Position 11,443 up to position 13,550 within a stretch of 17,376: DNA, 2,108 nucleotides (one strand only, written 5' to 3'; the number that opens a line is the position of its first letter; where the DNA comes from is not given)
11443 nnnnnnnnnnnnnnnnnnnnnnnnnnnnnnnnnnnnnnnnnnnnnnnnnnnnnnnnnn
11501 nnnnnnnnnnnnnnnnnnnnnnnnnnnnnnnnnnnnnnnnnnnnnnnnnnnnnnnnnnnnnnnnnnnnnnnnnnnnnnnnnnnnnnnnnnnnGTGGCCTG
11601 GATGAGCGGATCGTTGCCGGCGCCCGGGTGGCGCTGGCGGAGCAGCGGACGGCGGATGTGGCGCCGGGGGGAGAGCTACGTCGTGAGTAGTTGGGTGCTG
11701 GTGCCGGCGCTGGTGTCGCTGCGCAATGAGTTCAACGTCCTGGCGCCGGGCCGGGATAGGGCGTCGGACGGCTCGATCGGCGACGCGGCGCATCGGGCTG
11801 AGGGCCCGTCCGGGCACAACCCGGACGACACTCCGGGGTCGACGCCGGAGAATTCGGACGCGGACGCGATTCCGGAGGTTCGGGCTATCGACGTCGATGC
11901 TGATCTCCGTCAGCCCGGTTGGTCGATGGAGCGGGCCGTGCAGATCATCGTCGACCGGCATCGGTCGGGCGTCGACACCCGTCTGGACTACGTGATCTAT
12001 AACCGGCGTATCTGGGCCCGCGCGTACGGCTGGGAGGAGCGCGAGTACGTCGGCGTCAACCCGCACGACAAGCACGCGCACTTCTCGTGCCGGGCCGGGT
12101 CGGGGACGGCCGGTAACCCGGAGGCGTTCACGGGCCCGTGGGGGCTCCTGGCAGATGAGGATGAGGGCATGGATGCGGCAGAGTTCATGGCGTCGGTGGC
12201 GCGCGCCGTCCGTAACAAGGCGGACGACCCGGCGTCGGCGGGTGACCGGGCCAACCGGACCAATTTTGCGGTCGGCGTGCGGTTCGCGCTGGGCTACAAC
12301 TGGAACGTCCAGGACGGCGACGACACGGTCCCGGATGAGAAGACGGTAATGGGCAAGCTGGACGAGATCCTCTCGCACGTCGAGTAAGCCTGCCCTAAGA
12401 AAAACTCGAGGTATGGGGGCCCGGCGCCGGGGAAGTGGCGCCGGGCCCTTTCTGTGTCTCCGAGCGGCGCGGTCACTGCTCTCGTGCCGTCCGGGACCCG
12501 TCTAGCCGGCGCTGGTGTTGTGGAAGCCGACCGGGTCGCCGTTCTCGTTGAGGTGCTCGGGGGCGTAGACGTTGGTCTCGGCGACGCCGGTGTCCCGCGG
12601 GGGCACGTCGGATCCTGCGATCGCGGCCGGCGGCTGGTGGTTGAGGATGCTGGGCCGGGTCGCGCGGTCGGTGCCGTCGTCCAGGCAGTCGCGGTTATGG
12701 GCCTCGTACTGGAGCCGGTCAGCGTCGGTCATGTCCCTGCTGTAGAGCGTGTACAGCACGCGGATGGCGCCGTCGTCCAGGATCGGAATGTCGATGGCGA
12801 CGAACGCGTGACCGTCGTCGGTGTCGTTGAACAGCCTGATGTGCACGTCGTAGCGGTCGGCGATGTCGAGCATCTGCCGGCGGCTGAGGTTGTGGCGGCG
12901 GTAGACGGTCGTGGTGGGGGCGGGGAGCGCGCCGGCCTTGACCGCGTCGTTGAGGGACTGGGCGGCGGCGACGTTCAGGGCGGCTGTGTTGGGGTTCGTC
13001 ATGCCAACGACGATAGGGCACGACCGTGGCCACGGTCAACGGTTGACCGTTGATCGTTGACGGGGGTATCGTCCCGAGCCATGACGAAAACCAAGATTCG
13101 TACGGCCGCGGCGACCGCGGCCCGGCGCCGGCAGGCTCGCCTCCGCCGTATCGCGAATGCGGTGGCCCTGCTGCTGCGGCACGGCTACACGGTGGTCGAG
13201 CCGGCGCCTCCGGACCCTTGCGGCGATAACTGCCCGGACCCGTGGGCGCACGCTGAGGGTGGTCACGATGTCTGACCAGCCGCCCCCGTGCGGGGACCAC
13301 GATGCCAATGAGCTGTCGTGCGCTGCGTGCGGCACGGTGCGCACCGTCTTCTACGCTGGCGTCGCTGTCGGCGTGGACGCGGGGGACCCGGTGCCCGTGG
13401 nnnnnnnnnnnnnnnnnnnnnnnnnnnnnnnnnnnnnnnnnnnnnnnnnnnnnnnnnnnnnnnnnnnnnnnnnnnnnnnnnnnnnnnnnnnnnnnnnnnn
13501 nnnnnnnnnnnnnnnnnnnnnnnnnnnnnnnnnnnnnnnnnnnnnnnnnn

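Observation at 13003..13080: Back-to-back leaderless promoters whose -35 boxes form one palindrome: a compact genetic switch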

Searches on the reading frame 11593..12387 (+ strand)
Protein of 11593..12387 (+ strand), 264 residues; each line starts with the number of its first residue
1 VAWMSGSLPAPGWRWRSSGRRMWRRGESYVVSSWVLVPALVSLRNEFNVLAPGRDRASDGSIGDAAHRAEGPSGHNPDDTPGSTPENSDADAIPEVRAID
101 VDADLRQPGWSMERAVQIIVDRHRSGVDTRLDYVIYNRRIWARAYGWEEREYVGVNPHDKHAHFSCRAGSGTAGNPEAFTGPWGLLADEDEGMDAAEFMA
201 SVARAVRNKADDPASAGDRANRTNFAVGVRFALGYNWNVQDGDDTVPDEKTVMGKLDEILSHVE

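Call 8: search_protein_families(library=pfam, proteins=[window:11593-12387:+], max_evalue=0.01)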
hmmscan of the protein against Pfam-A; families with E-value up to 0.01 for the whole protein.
window:11593-12387:+ (264 aa): 0 families

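Call 9: search_protein_families(library=phrogs, proteins=[window:11593-12387:+], max_evalue=0.01)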
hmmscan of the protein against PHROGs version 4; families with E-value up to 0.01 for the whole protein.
window:11593-12387:+ (264 aa): 1 family
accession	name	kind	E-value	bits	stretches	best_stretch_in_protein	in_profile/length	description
phrog_32486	-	unknown function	7.3e-11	43.1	1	127-173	77-124/170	-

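Call 107: search_protein_families(library=ncbifam, proteins=[window:11593-12387:+], max_evalue=0.01)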
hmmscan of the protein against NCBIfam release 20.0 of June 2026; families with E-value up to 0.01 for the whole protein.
window:11593-12387:+ (264 aa): 0 families

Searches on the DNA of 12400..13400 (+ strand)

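Call 7: search_dna_similar(query=window:12400-13400:+, collection=phages, mode=distant, max_rows=30)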
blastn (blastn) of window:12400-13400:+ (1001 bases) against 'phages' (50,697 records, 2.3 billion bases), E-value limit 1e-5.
No match.

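Call 103: search_dna_similar(query=window:13016-13075:+, collection=phages, mode=distant, max_evalue=10, max_rows=15)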
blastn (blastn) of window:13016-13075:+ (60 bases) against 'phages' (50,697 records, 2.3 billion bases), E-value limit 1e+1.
Records with a match: 26; places in all: 26; records where one place covers at least 80% of the query: 0.
Best place of each record, by identity: >=99% 2; 95-99% 5; 90-95% 2; 80-90% 17.
By first word of the organism name: Gordonia 16; Burkholderia 4; Brevundimonas 2; Azobacteroides 2; Xanthomonas 2.
By host as written in the record: Gordonia terrae 3612 16; Burkholderia cenocepacia 4; Candidatus Azobacteroides pseudotrichonymphae 2; Xanthomonas translucens pv. translucens (DSM 18974) 2; Brevundimonas subvibrioides ATCC 15264 1; Brevundimonas goettingensis LVF2 1.
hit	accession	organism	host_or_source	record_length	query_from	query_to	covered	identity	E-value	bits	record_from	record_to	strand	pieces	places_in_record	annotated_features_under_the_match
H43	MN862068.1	Brevundimonas phage vB_BsubS-Delta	Brevundimonas subvibrioides ATCC 15264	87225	23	52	50%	86.7%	5e+0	34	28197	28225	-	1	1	minor tail protein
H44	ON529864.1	Brevundimonas phage vB_BgoS-Fanboy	Brevundimonas goettingensis LVF2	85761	23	52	50%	86.7%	5e+0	34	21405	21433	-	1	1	hypothetical protein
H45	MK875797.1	Gordonia phage Haley23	Gordonia terrae 3612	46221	1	26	43%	88.5%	5e+0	35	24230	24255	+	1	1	28: minor tail protein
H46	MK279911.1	Gordonia phage Sproutie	Gordonia terrae 3612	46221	1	26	43%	88.5%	5e+0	35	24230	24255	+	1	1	28: minor tail protein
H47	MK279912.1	Gordonia phage Savage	Gordonia terrae 3612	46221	1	26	43%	88.5%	5e+0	35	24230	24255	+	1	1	28: minor tail protein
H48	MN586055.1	Gordonia phage Cynthia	Gordonia terrae 3612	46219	1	26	43%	88.5%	5e+0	35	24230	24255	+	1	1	28: minor tail protein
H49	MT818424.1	Gordonia phage GemG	Gordonia terrae 3612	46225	1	26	43%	88.5%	5e+0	35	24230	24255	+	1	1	28: minor tail protein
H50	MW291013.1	Gordonia phage Mocha12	Gordonia terrae 3612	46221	1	26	43%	88.5%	5e+0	35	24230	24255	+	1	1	28: minor tail protein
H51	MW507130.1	Gordonia Phage Whiteclaw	Gordonia terrae 3612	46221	1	26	43%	88.5%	5e+0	35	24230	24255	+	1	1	28: minor tail protein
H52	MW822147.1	Gordonia phage TuertoX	Gordonia terrae 3612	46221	1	26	43%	88.5%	5e+0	35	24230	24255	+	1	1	28: minor tail protein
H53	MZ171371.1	Gordonia phage Sahara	Gordonia terrae 3612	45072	1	26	43%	88.5%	5e+0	35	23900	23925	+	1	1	27: minor tail protein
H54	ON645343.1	Gordonia phage Clap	Gordonia terrae 3612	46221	1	26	43%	88.5%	5e+0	35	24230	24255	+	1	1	28: minor tail protein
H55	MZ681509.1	Gordonia phage Gizermo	Gordonia terrae 3612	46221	1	26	43%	88.5%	5e+0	35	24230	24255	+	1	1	28: minor tail protein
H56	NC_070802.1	Gordonia phage Sahara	Gordonia terrae 3612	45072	1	26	43%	88.5%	5e+0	35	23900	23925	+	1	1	27: tail protein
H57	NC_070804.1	Gordonia phage Ebert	Gordonia terrae 3612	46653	1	26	43%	88.5%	5e+0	35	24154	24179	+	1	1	29: tail protein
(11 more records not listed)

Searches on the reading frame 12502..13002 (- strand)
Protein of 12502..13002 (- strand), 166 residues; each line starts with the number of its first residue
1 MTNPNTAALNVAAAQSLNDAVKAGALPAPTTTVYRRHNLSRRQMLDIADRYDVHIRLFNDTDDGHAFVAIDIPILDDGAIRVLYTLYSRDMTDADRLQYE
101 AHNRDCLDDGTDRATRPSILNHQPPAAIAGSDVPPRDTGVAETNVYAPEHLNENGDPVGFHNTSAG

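Call 8: search_protein_families(library=pfam, proteins=[window:12502-13002:-], max_evalue=0.01)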
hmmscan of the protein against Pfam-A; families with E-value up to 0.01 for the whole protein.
window:12502-13002:- (166 aa): 0 families

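Call 9: search_protein_families(library=phrogs, proteins=[window:12502-13002:-], max_evalue=0.01)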
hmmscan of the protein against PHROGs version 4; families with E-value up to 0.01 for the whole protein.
window:12502-13002:- (166 aa): 0 families

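Call 11: search_dna_similar(query=window:12502-13002:-, collection=phages, mode=protein, max_evalue=0.01)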
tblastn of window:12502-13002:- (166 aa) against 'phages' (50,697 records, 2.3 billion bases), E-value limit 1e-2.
No match.

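Call 19: find_related_loci(query=window:12502-13002:-, collection=viral_contigs, flank=6000)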
Query window:12502-13002:- (166 aa) in viral_contigs; peptide patterns used: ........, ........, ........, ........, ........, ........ (x = any residue, [..] = any of these).
8 stretches matched a pattern, but none encodes a relative of the query by tblastn (E <= 1e-3).

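Call 20: find_homologous_proteins(query=window:12502-13002:-, max_evalue=0.001)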
Query window:12502-13002:- (166 aa): 1 proteins with E <= 0.001 among 94 candidates.
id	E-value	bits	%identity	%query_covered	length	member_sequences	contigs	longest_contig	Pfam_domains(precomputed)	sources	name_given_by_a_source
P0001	3.7e-105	367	100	100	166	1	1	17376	-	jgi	jgi:hypothetical protein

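Call 34: search_protein_representatives(protein=window:12502-13002:-)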
Query: 166 residues. Proteins with E-value up to 0.001 (for the whole library): 18; up to 1e-10: 4; up to 1e-30: 2. The best 18 are listed.
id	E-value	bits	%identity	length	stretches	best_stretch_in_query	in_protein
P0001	1.2e-105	366.9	100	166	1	1-166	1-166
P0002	6.8e-31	123.8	50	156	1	1-151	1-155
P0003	7.3e-12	62.0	35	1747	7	44-88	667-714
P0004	4.8e-11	59.3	31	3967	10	30-128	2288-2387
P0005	2.4e-09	53.8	34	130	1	10-109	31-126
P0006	4.8e-08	49.6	33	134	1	7-109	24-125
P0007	9.8e-08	48.6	34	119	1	11-109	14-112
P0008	1.6e-07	47.9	32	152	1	1-140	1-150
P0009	6.0e-06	42.8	32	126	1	10-111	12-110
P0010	9.5e-06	42.1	35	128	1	1-110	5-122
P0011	1.5e-05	41.4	30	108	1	14-110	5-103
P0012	2.6e-05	40.7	31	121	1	8-109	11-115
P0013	4.1e-05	40.1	36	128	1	12-118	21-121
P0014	5.2e-05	39.7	38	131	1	2-108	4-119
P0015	8.2e-05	39.1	33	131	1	7-112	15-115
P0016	6.3e-04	36.2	43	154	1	6-110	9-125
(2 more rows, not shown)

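Call 37: search_protein_families(library=pfam, proteins=[P0002, P0003, P0004, P0005, P0008, P0010, P0016], max_evalue=0.01)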
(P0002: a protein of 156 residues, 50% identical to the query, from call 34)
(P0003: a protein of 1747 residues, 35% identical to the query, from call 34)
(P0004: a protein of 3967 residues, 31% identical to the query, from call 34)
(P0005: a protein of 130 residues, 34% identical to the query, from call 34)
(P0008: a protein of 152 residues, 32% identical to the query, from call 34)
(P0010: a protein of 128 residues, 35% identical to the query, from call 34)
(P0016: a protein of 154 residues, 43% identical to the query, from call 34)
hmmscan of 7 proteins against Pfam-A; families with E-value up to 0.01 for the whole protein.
P0002 (156 aa): 0 families

P0003 (1747 aa): 8 families
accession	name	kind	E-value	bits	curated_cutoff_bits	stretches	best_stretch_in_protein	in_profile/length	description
PF14344.12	DUF4397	-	1e-297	968.7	30.6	16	1132-1246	1-119/119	Domain of unknown function (DUF4397)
PF02018.23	CBM_4_9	-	2.6e-12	47.7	25.9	0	834-902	24-93/136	Carbohydrate binding domain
PF21628.3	Gp10-like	-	7.5e-09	36.2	27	0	1093-1136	13-52/98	Major coat protein-like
PF02010.21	REJ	-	4.3e-05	22.7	25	0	1216-1341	181-312/452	REJ domain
PF18057.6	DUF5594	-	0.00023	21.6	27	0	1287-1336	32-81/128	Domain of unknown function (DUF5594)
PF16234.10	DUF4892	-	0.00026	20.9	28.8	0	610-661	98-149/183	Domain of unknown function (DUF4892)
PF01629.22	DUF22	-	0.0014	18.7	25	0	198-232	17-51/106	Domain of unknown function DUF22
PF08235.19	LNS2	-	0.0053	16.6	32.3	0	849-885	169-205/226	LNS2 (Lipin/Ned1/Smp2)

P0004 (3967 aa): 15 families
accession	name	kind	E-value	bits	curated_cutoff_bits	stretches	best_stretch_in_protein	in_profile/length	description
PF19891.5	DUF6364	-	1.1e-20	74.2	27.3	0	382-427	22-60/70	Family of unknown function (DUF6364)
PF21120.3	MCM_WH_arc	-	4e-15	56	26.1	0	1612-1635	27-50/63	Archaeal MCM, winged-helix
PF06743.20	FAST_1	-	9.7e-14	51.5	27.4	0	223-244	31-52/72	FAST kinase-like protein, subdomain 1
PF00306.32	ATP-synt_ab_C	-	1.8e-11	44.9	27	0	3555-3596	67-108/126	ATP synthase alpha/beta chain, C terminal domain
PF07511.17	DUF1525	-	3.9e-10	40.2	24.1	0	3287-3366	24-101/113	Protein of unknown function (DUF1525)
PF24430.1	DUF7553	-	4.6e-10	40.3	27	0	2327-2361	8-42/85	Family of unknown function (DUF7553)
PF21917.1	NMB0537_N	-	3.2e-08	33.5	23.9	0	287-308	8-31/36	N-terminal region of NMB0537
PF18392.6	CSN7a_helixI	-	2.8e-07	30.8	26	0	1082-1104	16-38/50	COP9 signalosome complex subunit 7a helix I domain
PF14379.11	Myb_CC_LHEQLE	-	1.5e-06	28.3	29.1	0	917-934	29-46/48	MYB-CC type transfactor, LHEQLE motif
PF22709.1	Mu_Gam-Sipho_Gp157-TOTE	-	5.3e-06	26.7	27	0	2346-2366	21-41/63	Mu Gam/Sipho_Gp157-like domain of the TOTE conflict systems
PF01969.22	Ni_insertion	-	0.0002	21.1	22.1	0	1191-1262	62-133/375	Nickel insertion protein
PF11411.13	DNA_ligase_IV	-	0.00027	21.4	22.1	0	512-526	19-33/34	DNA ligase IV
PF19238.5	Radical_SAM_2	-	0.0011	19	26.7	0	3533-3565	15-47/151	Radical SAM-like domain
PF13821.11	DUF4187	-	0.0014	18.8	29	0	2465-2483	2-20/54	Domain of unknown function (DUF4187)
PF10523.15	BEN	-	0.0015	19.2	23.2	0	2636-2668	31-61/76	BEN domain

P0005 (130 aa): 0 families

P0008 (152 aa): 0 families

P0010 (128 aa): 0 families

P0016 (154 aa): 0 families

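Call 44: predict_structure(alignment_id=A1)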
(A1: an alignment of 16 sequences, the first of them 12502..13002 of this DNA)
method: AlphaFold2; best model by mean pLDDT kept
length: 166 residues; sequences in the alignment: 16
mean_pLDDT: 79.9   pTM: 0.59
mean pLDDT of the five models: 79.9, 79.7, 78.5, 78.4, 77.8
residues with pLDDT >= 90: 83; 70-90: 26; 50-70: 49; < 50: 8
segments of 3 or more residues with pLDDT < 50: 143-146
pLDDT, mean of each block of 10 residues (from residue 1): 67 90 94 95 96 92 90 92 95 96 81 60 57 58 52 74 62
secondary structure, 60 per line:
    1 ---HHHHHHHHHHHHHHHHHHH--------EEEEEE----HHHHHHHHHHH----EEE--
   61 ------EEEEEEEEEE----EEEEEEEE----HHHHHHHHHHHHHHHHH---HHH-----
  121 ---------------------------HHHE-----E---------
elements in order: H4-22 E31-36 H41-51 E56-58 E67-76 E81-88 H93-109

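Call 47: fold_search(model_id=the predicted structure, library=pdb)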
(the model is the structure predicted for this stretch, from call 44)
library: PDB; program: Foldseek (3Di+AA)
matches with E <= 10: 629; with E <= 0.001: 0
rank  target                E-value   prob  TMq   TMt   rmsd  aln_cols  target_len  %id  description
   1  2w9j_B                7.6e-02  0.57  0.23  0.39   6.3        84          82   15  The crystal structure of SRP14 from the Schizosaccharomyces pombe signal recognition particle (released 2009-02-03)
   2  6izw_A                8.1e-02  0.41  0.23  0.20  11.0        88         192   10  Myxococcus xanthus MglA bound to GTP-gamma-S and MglB (released 2019-10-16)
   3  3wfr_G                8.6e-02  0.54  0.25  0.11   9.3        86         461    8  tRNA processing enzyme complex 2 (released 2014-01-01)
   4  3wfr_H                1.1e-01  0.69  0.25  0.11   4.0        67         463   10  tRNA processing enzyme complex 2 (released 2014-01-01)
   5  6h17                  1.8e-01  0.77  0.26  0.23   4.0        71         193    7  Myxococcus xanthus MglA bound to GTPgammaS (released 2019-11-27)
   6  3wfp_A                1.9e-01  0.63  0.25  0.11   4.9        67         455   10  tRNA processing enzyme (apo form 2) (released 2014-01-01)
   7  3wfs_D                2.0e-01  0.51  0.25  0.11   3.9        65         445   11  tRNA processing enzyme complex 3 (released 2014-01-01)
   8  5njl                  2.0e-01  0.41  0.25  0.16   5.0        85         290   12  Cwp2 from Clostridium difficile (released 2017-07-05)
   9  2h8g_B                2.6e-01  0.25  0.22  0.17   4.9        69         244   13  5'-Methylthioadenosine Nucleosidase from Arabidopsis thaliana (released 2006-10-10)
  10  6eri_BV               2.6e-01  0.20  0.19  0.26  12.0        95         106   10  Structure of the chloroplast ribosome with chl-RRF and hibernation-promoting factor (released 2018-04-18)
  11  5mmj_y                2.6e-01  0.20  0.19  0.24  11.2        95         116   10  Structure of the small subunit of the chloroplast ribosome (released 2017-01-11)
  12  2qtg_B                2.8e-01  0.28  0.20  0.15   4.6        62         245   13  Crystal Structure of Arabidopsis thaliana 5'-Methylthioadenosine nucleosidase in complex with 5'-methylthiotubercidin (released 2008-04-01)
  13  2qtt_A                3.2e-01  0.23  0.19  0.14   4.8        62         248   10  Crystal Structure of Arabidopsis thaliana 5'-Methylthioadenosine nucleosidase in complex with Formycin A (released 2008-04-01)
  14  3t1o_B                3.4e-01  0.18  0.21  0.19   9.5        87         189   15  MglA bound to GDP (released 2011-08-31)
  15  6wf6_B                4.2e-01  0.51  0.26  0.30   3.8        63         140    6  Streptomyces coelicolor methylmalonyl-CoA epimerase (released 2020-07-08)
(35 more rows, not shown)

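Call 58: fold_search(model_id=the predicted structure, library=viral)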
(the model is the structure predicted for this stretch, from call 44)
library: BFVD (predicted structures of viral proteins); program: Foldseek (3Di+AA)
matches with E <= 10: 709; with E <= 0.001: 0
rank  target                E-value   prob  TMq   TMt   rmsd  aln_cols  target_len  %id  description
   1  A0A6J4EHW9            2.3e-02  0.82  0.28  0.06   5.0        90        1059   10  (no name in the UniProt tables at hand)
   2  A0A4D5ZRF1            6.2e-02  0.57  0.18  0.16   8.7        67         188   12  (no name in the UniProt tables at hand)
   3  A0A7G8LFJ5            6.6e-02  0.33  0.18  0.17  10.4        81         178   14  (no name in the UniProt tables at hand)
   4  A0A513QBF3            9.2e-02  0.30  0.25  0.24  17.5       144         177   12  Uncharacterized protein [Shigella phage MK-13]
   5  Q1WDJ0                9.8e-02  0.41  0.22  0.30   9.5        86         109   12  (no name in the UniProt tables at hand)
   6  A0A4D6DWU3            1.1e-01  0.15  0.16  0.20  18.3       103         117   17  Uncharacterized protein [Edwardsiella phage pEt-SU]
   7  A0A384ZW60            1.2e-01  0.21  0.19  0.20  13.1       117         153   13  Uncharacterized protein [Dickeya phage vB_DsoM_JA13]
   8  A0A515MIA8            1.3e-01  0.16  0.23  0.15   8.6       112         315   13  Immunity repressor [Gordonia phage Sidious]
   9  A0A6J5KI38            1.4e-01  0.82  0.27  0.46   6.5        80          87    6  Uncharacterized protein [uncultured Caudovirales phage]
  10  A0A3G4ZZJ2            1.6e-01  0.60  0.31  0.34  11.4       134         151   11  Uncharacterized protein [Edafosvirus sp.]
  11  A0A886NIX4            1.8e-01  0.28  0.19  0.10   6.7        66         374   12  (no name in the UniProt tables at hand)
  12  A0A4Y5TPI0            2.0e-01  0.35  0.23  0.25   5.0        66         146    4  Uncharacterized protein [Serratia phage Moabite]
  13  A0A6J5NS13            2.0e-01  0.25  0.21  0.29  12.1        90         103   19  Uncharacterized protein [uncultured Caudovirales phage]
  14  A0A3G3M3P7            2.3e-01  0.30  0.21  0.23  10.4        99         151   11  Uncharacterized protein [Arthrobacter phage Isolde]
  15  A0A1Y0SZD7            2.3e-01  0.13  0.21  0.15   7.9       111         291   12  Uncharacterized protein [Pseudomonas phage Phabio]
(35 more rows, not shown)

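Call 93: find_encoding_contigs(protein=P0002, flank=3000, max_places=2)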
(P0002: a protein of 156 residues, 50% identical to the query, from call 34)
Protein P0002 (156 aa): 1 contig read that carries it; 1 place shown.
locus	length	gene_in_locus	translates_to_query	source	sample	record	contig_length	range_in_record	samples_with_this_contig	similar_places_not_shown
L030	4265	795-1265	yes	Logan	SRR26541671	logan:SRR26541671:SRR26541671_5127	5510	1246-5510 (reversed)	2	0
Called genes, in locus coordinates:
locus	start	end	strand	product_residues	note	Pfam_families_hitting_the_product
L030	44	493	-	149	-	-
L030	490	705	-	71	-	PF12728:HTH_17 (faint)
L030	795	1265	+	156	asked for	-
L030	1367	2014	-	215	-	-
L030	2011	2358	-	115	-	-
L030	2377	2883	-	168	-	-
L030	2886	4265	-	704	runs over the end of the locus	-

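Call 94: find_encoding_contigs(protein=P0008, flank=3000, max_places=2)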
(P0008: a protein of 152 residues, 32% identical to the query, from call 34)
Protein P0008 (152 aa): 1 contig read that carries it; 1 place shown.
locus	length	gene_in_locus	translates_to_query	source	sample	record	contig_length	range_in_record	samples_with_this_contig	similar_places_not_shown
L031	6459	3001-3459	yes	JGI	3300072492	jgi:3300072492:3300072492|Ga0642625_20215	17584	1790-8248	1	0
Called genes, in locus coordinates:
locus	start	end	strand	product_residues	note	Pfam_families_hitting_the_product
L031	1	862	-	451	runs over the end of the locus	PF19263:DUF5906, PF03288:Pox_D5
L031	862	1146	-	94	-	-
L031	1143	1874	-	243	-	-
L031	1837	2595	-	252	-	-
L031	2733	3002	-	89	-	-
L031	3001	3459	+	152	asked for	-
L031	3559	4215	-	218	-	-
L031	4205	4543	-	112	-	-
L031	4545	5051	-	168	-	-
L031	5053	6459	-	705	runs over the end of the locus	-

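Call 95: find_encoding_contigs(protein=P0005, flank=3000, max_places=2)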
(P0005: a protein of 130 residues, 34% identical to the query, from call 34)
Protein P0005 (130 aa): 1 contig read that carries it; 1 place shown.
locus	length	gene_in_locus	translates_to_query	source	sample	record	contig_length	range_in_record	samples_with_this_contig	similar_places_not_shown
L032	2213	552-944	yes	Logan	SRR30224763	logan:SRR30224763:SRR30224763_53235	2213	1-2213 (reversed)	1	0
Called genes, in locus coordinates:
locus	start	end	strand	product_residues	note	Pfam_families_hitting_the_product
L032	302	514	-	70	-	-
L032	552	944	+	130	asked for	-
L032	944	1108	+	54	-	-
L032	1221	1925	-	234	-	-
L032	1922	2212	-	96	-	?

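Call 107: search_protein_families(library=ncbifam, proteins=[window:12502-13002:-], max_evalue=0.01)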
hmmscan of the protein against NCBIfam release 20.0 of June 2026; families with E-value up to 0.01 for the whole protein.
window:12502-13002:- (166 aa): 0 families
